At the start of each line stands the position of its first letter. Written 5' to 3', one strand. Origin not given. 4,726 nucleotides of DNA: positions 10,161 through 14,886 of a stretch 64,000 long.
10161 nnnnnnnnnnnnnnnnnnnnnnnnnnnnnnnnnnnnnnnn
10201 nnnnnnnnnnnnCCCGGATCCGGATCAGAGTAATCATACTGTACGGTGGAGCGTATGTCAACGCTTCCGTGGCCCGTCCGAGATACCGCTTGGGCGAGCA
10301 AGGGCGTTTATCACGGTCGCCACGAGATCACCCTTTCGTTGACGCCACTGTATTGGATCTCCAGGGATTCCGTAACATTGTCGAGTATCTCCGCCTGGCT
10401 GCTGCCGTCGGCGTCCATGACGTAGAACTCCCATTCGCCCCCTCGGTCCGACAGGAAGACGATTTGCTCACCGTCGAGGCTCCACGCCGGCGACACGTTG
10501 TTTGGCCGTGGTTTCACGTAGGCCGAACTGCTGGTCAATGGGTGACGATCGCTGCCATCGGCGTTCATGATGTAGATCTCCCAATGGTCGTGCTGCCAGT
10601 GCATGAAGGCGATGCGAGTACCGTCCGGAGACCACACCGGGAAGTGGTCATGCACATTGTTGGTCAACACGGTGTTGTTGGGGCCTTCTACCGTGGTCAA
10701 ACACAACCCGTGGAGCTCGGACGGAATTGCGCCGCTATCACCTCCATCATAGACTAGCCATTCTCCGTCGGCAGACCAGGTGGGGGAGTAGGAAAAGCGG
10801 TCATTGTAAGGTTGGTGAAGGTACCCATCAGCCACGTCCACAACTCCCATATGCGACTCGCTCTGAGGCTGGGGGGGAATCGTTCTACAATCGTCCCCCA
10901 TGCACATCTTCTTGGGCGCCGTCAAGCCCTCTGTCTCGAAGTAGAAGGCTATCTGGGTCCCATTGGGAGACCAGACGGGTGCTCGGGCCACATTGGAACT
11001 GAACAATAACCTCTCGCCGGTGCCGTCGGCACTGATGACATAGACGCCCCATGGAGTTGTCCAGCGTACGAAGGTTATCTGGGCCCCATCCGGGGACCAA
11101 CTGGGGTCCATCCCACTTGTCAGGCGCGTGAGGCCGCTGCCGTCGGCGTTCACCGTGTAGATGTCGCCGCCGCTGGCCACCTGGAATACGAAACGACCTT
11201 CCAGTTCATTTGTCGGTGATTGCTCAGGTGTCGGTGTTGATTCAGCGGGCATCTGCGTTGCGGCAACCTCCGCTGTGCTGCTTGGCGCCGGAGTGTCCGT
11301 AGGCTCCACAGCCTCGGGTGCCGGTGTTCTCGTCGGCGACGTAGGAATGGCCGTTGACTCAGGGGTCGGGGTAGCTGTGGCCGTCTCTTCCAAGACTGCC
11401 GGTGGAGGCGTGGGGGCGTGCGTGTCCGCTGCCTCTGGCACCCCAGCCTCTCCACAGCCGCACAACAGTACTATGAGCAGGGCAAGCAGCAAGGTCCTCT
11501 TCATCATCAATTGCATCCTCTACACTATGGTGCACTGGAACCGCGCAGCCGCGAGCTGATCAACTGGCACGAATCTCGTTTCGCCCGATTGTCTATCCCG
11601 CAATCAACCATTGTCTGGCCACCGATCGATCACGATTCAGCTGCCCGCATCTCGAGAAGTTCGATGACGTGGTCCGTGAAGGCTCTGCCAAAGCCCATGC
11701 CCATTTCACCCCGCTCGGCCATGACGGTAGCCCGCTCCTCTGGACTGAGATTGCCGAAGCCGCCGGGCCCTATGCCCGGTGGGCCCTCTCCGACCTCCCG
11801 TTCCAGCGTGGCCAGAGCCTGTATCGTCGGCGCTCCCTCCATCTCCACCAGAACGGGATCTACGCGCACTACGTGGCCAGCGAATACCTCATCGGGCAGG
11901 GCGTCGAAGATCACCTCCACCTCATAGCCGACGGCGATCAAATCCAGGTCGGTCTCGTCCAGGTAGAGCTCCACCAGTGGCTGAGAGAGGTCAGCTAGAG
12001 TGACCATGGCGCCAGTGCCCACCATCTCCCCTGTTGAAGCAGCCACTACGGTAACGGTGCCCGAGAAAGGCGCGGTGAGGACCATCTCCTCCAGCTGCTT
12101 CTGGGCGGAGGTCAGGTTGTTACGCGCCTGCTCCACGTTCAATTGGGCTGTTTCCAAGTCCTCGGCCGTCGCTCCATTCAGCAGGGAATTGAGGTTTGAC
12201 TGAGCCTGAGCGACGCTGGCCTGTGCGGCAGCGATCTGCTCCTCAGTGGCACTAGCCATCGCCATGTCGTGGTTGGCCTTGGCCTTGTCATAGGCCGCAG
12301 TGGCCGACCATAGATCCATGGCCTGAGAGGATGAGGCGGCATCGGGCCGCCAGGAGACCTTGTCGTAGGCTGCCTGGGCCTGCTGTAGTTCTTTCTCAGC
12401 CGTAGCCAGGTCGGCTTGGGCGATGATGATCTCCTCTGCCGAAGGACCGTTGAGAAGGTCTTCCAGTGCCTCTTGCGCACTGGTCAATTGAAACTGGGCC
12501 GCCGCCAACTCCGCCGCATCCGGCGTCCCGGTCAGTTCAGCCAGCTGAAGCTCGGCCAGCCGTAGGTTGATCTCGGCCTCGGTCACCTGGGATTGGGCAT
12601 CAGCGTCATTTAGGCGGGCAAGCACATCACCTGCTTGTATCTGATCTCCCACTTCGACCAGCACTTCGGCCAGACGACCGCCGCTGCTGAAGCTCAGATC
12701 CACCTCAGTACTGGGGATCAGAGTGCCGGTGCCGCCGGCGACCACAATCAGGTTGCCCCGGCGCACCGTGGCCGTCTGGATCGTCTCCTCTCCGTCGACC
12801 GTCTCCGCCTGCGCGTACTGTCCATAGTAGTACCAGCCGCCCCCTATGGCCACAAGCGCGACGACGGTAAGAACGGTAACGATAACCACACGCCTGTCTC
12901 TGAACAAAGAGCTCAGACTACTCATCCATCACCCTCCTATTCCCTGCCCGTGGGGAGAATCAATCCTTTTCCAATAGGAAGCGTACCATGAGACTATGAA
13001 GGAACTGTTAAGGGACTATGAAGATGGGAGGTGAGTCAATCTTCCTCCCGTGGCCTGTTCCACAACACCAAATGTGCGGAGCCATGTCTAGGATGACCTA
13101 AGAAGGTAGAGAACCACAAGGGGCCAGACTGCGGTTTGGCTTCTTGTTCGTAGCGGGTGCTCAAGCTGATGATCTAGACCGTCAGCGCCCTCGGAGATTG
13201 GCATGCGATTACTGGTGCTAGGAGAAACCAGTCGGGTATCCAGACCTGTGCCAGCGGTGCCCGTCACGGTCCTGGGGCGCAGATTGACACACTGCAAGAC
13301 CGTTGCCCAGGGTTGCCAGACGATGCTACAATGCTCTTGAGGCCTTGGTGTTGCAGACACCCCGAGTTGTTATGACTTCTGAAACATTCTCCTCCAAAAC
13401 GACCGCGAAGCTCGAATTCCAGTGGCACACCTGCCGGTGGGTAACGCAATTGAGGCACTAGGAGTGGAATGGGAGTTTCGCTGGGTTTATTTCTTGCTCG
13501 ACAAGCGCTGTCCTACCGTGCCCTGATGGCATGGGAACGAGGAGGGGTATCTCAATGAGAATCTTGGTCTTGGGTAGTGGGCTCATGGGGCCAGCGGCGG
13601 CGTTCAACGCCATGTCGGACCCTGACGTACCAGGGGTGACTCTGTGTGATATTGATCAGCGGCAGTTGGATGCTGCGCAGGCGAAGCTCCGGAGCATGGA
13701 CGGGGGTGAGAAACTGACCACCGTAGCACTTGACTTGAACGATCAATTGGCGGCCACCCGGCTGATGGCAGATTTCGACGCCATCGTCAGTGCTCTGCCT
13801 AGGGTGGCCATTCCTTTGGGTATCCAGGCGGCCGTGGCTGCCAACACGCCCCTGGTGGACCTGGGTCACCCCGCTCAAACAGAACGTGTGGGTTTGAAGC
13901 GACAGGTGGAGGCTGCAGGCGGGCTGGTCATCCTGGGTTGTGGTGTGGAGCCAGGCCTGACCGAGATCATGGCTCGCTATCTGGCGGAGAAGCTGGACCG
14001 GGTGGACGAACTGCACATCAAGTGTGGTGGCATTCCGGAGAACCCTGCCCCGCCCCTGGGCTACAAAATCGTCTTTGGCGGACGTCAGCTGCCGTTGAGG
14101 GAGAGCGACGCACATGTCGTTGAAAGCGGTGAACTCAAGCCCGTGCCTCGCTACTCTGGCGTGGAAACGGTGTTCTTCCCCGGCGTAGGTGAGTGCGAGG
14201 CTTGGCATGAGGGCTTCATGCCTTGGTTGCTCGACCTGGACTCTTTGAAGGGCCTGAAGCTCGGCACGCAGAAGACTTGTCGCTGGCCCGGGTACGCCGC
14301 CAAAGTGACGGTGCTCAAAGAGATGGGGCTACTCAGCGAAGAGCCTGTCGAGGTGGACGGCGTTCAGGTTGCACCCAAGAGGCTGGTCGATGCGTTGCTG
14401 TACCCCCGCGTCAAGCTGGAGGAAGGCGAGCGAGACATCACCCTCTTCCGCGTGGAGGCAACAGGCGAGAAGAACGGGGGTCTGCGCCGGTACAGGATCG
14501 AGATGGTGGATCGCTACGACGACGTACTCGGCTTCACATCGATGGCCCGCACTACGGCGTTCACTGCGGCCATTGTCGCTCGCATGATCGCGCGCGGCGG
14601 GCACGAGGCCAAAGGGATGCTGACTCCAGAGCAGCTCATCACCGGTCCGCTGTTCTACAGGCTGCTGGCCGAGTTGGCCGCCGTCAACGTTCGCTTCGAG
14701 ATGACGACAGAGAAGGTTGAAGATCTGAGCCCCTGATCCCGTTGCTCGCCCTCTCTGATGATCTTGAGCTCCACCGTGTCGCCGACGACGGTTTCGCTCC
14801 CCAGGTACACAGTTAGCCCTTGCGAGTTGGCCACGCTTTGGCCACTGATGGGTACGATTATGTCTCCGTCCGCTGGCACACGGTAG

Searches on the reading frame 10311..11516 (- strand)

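Call 59: search_protein_families(library=pfam, proteins=[window:10311-11516:-], max_evalue=0.00001)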
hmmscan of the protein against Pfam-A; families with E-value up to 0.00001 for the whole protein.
window:10311-11516:- (401 aa): 2 families
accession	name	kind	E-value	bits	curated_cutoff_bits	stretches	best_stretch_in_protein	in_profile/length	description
PF07676.18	PD40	-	1.7e-24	85.6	20.9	0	339-363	10-35/38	WD40-like Beta Propeller Repeat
PF00930.27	DPPIV_N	-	3.5e-06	26.4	22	0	293-333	48-148/354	Dipeptidyl peptidase IV (DPP IV) N-terminal region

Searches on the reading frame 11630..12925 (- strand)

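Call 59: search_protein_families(library=pfam, proteins=[window:11630-12925:-], max_evalue=0.00001)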
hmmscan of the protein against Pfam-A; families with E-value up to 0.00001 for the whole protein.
window:11630-12925:- (431 aa): 4 families
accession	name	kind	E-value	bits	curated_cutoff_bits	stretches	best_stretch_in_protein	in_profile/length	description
PF16576.10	HlyD_D23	-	5.7e-15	55.6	30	1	223-359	48-188/214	Barrel-sandwich domain of CusB or HlyD membrane-fusion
PF13437.12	HlyD_3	-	2.8e-12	47.7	22.2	1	282-376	1-95/106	HlyD family secretion protein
PF13533.13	Biotin_lipoyl_2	-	1.6e-07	31.4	29.8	1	77-106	3-32/32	Biotin-lipoyl like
PF00364.28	Biotin_lipoyl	-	4.9e-07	29.9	22.1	0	77-105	45-73/73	Biotin-requiring enzyme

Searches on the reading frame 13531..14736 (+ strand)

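Call 60: search_protein_families(library=pfam, proteins=[window:13531-14736:+], max_evalue=0.00001)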
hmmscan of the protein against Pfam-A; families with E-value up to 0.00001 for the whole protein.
window:13531-14736:+ (401 aa): 2 families
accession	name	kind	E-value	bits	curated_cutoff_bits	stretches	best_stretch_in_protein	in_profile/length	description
PF16653.10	Sacchrp_dh_C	-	6.6e-37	128.5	31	1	138-383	1-261/265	Saccharopine dehydrogenase C-terminal domain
PF03435.24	Sacchrp_dh_NADP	-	6.1e-09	36.7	25.1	1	11-113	1-100/129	Saccharopine dehydrogenase NADP binding domain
